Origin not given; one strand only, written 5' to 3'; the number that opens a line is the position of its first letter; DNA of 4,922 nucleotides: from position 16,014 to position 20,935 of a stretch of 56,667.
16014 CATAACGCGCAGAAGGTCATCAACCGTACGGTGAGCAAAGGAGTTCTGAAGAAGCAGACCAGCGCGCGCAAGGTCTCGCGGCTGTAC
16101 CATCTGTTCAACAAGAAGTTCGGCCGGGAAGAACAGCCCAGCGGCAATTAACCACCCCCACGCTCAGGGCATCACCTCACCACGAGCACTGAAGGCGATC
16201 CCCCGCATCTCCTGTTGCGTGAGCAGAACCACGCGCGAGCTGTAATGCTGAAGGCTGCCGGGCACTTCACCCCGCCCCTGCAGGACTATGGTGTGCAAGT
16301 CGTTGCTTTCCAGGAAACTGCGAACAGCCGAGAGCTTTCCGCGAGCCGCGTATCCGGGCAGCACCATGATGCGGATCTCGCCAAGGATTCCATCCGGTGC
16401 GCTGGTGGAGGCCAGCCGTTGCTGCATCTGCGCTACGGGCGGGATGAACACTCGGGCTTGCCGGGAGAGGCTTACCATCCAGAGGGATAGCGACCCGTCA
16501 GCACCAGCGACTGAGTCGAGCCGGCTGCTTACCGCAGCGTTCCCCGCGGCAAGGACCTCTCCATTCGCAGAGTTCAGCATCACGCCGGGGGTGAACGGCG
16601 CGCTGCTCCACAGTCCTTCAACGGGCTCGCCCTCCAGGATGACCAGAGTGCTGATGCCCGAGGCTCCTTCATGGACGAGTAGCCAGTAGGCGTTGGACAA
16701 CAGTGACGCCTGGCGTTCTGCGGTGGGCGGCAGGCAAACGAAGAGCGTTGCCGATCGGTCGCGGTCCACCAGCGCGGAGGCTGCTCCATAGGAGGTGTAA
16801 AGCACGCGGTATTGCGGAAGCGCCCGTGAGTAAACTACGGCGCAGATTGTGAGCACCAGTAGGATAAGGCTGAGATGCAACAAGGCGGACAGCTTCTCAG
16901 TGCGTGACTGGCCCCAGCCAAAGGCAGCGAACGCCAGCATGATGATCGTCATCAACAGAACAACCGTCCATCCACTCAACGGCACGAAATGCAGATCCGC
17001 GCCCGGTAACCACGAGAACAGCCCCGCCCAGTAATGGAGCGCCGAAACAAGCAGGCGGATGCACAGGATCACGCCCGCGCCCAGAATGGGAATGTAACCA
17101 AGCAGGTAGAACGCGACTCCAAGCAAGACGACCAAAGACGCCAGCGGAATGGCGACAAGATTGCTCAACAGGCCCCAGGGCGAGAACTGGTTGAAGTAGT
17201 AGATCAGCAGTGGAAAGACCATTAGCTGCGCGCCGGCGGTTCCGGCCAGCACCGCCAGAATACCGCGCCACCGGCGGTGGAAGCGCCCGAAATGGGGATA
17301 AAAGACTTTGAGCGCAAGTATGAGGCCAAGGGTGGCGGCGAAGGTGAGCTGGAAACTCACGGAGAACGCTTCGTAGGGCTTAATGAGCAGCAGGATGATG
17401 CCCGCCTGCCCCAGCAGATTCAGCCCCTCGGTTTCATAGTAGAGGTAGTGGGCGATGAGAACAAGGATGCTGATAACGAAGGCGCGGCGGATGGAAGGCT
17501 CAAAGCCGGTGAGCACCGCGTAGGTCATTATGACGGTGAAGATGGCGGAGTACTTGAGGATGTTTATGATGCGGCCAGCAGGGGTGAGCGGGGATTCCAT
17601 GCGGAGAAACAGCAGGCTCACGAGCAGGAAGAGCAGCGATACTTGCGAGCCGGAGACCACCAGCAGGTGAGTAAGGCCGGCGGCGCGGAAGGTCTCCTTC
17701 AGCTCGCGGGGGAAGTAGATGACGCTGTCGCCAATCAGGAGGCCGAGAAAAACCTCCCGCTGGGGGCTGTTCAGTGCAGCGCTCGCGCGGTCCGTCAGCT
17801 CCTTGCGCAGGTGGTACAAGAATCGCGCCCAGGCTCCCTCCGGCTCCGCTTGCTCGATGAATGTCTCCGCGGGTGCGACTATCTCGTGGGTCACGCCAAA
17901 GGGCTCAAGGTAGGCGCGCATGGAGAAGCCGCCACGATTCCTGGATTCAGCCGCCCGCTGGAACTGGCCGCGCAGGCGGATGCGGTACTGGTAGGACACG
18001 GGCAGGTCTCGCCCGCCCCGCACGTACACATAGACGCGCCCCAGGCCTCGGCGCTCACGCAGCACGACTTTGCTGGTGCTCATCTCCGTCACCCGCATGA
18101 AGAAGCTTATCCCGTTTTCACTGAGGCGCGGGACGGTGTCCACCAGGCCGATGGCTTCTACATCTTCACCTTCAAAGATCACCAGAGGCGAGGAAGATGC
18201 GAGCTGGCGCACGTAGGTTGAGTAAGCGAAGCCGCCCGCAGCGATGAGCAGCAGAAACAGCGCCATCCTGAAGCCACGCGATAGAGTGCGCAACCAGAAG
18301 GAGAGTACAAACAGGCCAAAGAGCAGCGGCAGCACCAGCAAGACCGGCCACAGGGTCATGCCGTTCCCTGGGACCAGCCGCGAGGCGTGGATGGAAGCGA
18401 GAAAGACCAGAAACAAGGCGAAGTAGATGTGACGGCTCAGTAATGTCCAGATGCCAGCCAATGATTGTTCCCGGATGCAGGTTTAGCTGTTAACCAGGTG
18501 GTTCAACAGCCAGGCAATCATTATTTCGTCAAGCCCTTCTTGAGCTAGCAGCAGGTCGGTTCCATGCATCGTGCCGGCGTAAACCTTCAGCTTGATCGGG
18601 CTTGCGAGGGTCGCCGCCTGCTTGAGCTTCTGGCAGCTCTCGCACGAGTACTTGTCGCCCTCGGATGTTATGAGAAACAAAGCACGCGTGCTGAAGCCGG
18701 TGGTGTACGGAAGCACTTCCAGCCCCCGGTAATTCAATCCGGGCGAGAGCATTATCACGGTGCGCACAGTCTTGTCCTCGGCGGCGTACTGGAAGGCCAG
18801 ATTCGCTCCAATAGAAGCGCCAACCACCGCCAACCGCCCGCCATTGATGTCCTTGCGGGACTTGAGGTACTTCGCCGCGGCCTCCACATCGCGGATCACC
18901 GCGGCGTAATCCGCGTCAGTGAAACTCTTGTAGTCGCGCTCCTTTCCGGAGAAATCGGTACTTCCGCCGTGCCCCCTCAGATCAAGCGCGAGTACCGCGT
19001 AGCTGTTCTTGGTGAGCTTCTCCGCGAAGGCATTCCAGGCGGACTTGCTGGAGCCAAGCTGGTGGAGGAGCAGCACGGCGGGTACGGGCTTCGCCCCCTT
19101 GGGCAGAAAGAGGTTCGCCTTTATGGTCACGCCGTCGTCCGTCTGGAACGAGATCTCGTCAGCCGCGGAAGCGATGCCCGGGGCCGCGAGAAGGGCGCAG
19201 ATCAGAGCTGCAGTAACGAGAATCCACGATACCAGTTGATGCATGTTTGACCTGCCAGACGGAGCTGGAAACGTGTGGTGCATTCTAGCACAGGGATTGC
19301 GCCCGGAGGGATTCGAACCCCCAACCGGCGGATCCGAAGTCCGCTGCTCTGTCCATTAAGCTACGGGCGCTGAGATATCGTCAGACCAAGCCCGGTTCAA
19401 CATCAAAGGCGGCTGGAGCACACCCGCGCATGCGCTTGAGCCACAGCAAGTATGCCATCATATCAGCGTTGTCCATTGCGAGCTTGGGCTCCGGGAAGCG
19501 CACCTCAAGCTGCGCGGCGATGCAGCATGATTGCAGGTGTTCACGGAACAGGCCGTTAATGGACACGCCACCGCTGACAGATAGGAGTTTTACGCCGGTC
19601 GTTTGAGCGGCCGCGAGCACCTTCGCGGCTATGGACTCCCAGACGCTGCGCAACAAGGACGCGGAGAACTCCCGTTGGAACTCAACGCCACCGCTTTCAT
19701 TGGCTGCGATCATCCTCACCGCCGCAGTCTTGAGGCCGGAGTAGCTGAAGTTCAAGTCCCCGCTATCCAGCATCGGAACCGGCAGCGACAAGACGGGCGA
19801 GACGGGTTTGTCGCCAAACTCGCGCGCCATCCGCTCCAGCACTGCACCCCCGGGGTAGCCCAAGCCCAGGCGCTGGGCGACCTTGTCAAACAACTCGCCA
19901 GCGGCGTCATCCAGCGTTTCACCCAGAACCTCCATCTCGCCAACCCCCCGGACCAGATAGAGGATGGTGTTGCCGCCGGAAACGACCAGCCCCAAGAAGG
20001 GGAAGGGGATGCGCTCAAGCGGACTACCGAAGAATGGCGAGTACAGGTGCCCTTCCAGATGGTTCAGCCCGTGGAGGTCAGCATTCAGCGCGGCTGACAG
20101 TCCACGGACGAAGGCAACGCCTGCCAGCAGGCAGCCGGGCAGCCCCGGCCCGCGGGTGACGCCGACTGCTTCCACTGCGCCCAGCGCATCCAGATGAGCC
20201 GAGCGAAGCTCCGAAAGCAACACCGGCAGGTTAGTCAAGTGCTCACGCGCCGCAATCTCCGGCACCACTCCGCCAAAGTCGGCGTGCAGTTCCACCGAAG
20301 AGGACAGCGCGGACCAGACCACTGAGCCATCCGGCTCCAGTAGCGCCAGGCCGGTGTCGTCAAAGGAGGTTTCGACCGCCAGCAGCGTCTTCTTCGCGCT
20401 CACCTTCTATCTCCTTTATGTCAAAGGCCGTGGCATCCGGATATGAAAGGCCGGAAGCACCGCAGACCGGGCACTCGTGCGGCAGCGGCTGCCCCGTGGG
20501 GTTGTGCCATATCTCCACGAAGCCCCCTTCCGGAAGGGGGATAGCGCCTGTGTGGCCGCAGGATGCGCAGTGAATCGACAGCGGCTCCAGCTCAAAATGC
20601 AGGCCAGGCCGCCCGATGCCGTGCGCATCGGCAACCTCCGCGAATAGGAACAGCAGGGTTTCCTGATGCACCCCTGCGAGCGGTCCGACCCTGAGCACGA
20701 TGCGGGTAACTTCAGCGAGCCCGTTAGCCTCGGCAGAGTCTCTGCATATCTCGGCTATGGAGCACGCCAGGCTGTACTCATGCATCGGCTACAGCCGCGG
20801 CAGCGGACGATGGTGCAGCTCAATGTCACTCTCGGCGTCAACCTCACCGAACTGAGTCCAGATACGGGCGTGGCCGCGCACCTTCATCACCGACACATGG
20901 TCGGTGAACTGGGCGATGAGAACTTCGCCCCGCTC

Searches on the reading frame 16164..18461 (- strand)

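Call 48: search_protein_families(library=pfam, proteins=[window:16164-18461:-])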
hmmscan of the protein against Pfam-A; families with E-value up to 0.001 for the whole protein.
window:16164-18461:- (765 aa): 2 families
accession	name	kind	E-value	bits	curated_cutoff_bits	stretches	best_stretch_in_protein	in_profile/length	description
PF03772.21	Competence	-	2.2e-49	168.7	23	1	241-513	1-266/270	Competence protein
PF13567.11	DUF4131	-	1.3e-20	74.1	31.6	1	38-186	5-149/165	Domain of unknown function (DUF4131)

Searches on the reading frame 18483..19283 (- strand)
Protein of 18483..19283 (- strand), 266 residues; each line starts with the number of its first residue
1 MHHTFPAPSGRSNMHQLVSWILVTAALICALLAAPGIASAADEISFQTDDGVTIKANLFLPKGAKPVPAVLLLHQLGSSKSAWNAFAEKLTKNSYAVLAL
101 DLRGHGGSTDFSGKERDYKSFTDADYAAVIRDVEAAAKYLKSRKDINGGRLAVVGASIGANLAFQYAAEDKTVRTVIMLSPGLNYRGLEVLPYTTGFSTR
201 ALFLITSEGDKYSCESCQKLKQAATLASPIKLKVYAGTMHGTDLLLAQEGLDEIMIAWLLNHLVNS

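Call 48: search_protein_families(library=pfam, proteins=[window:18483-19283:-])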
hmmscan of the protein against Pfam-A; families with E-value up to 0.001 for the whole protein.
window:18483-19283:- (266 aa): 10 families
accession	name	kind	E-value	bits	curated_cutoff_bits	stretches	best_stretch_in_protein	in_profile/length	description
PF12146.15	Hydrolase_4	-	4.1e-17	62.7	27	1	65-186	2-114/239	Serine aminopeptidase, S33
PF00561.26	Abhydrolase_1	-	3.6e-15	56.7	25.8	1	68-181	1-102/245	alpha/beta hydrolase fold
PF01738.24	DLH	-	9.2e-14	52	21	1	54-241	1-187/217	Dienelactone hydrolase family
PF12697.13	Abhydrolase_6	-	2e-13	51.9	26.3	1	70-187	1-94/217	Alpha/beta hydrolase family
PF02129.25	Peptidase_S15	-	8.3e-09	35.9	23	1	50-184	1-131/262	X-Pro dipeptidyl-peptidase (S15 family)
PF05448.18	AXE1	-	1.2e-07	31.3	21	1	43-183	58-210/321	Acetyl xylan esterase (AXE1)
PF07859.19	Abhydrolase_3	-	6.7e-07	29.7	25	1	118-185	37-112/210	alpha/beta hydrolase fold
PF06500.17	FrsA-like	-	2e-06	27.3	22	1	40-181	167-298/414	Esterase FrsA-like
PF00326.27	Peptidase_S9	-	2.6e-05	24.3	22.6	1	90-168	10-83/213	Prolyl oligopeptidase family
PF20434.5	BD-FAE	-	4.2e-05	23.6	26.8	1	111-168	48-108/215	BD-FAE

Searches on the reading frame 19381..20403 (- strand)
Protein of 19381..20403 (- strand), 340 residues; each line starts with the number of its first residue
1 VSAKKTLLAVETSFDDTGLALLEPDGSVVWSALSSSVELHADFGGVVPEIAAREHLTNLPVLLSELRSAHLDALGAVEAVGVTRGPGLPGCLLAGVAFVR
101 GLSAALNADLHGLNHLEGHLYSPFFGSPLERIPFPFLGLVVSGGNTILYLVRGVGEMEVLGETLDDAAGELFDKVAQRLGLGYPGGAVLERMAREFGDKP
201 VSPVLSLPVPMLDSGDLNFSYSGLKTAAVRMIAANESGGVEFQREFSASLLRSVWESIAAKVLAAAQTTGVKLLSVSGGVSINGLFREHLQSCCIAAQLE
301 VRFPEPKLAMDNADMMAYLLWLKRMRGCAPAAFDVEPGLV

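Call 3: search_protein_families(library=pfam, proteins=[window:19381-20403:-])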
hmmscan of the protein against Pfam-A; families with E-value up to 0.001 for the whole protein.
window:19381-20403:- (340 aa): 1 family
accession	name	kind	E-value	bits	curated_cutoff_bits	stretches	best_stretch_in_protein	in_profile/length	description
PF00814.31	TsaD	-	3.5e-65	220.8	24.8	1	32-318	6-264/264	tRNA N6-adenosine threonylcarbamoyltransferase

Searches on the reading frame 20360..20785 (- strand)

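Call 3: search_protein_families(library=pfam, proteins=[window:20360-20785:-])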
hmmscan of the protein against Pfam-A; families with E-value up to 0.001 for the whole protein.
window:20360-20785:- (141 aa): 1 family
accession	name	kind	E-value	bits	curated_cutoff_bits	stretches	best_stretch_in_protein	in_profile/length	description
PF01155.25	HypA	-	1.2e-19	70.8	28.9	1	1-127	1-111/112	Hydrogenase/urease nickel incorporation, metallochaperone, hypA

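Call 94: search_protein_families(library=ncbifam, proteins=[window:20360-20785:-])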
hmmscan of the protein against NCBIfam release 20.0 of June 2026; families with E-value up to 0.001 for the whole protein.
window:20360-20785:- (141 aa): 6 families
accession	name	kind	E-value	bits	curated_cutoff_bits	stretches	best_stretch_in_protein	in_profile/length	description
NF001976.0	PRK00762.1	equivalog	1.8e-15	56.8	146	1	1-133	1-123/124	hydrogenase maturation nickel metallochaperone HypA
TIGR00100.1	hypA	equivalog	3.9e-14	52.7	88.1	1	1-129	1-114/116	hydrogenase maturation nickel metallochaperone HypA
NF003008.0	PRK03824.1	equivalog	2.8e-09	37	125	1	1-80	1-80/135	hydrogenase nickel incorporation protein HypA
NF009046.0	PRK12380.1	subfamily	1.9e-08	34.7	113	1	1-82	1-82/113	hydrogenase/urease nickel incorporation protein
NF001839.0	PRK00564.1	equivalog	4.9e-07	29.9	112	1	1-79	1-80/117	hydrogenase/urease nickel incorporation protein HypA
NF002979.0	PRK03681.1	subfamily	7e-05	23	121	1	1-77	1-77/116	hydrogenase/urease nickel incorporation protein HypA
